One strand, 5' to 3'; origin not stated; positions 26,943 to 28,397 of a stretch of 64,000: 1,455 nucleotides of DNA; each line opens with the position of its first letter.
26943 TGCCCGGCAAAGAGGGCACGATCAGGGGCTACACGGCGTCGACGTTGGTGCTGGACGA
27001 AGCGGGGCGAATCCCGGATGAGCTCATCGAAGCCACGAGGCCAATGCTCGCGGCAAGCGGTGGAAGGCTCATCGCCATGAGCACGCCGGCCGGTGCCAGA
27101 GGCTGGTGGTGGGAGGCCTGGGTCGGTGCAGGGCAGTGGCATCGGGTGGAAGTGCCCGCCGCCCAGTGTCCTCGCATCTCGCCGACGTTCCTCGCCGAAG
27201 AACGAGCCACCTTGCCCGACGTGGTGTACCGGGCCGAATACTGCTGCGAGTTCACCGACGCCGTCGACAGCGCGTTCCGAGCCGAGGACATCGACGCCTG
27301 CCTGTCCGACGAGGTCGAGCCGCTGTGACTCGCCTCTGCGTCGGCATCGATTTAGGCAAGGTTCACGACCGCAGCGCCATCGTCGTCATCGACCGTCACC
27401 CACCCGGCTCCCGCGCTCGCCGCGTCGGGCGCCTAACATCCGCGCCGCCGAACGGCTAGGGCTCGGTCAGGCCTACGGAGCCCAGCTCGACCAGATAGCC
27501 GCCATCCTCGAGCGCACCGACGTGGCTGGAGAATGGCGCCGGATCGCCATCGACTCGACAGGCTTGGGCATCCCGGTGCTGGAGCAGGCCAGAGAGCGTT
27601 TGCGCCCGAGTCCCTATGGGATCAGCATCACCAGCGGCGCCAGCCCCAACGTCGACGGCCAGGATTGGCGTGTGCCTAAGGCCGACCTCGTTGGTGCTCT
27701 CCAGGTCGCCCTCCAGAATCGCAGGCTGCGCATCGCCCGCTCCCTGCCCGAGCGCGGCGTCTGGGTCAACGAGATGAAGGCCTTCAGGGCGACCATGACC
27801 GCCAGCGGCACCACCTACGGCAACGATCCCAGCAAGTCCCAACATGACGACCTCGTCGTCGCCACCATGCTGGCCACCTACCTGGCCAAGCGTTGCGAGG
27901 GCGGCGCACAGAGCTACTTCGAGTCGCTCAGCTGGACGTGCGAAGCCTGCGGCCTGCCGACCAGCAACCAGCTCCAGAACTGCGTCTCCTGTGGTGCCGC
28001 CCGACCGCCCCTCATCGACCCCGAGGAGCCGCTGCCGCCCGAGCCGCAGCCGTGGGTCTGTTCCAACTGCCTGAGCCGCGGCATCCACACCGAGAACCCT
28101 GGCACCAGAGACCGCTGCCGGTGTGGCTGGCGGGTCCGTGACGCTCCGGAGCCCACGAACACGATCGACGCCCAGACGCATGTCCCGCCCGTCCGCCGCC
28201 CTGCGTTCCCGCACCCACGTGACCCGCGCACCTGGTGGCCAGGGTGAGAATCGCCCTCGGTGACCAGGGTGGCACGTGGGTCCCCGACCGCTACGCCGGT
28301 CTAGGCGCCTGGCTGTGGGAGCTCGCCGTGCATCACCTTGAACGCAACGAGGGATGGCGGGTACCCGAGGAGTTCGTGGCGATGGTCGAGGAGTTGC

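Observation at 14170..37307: Two related serine-recombinase elements stacked in the 3' end of one acyl-CoA dehydrogenase gene, with the target's 3' end present three times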

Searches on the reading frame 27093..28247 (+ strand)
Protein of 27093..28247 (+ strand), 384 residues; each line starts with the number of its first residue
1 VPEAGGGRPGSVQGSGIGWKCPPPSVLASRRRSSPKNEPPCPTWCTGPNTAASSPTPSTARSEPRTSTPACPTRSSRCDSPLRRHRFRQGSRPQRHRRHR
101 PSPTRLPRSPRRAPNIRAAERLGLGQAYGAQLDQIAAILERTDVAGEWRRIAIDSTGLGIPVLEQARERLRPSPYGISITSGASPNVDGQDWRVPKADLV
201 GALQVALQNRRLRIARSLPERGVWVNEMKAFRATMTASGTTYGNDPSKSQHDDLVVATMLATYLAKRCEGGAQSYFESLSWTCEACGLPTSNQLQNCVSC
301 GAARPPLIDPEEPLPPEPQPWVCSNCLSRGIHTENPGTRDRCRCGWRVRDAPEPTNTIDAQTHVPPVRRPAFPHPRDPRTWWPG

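Call 11: search_protein_families(library=pfam, proteins=[window:27093-28247:+], max_evalue=0.01)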
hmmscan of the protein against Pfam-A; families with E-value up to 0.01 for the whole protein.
window:27093-28247:+ (384 aa): 1 family
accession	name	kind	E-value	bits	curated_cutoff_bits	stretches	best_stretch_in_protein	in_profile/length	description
PF17289.8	Terminase_6C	-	1.1e-05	25.9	22.6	1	134-261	41-151/155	Terminase RNaseH-like domain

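Call 24: search_protein_families(library=phrogs, proteins=[window:27093-28247:+], max_evalue=0.001)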
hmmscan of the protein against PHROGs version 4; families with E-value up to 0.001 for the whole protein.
window:27093-28247:+ (384 aa): 3 families
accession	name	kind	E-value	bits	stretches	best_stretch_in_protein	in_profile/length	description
phrog_27743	-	unknown function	1.8e-29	104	1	105-270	53-216/233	-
phrog_5713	-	head and packaging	5.2e-05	24.2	0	196-264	57-124/143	terminase large subunit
phrog_5909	-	head and packaging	0.00022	21.4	1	125-264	146-267/285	terminase large subunit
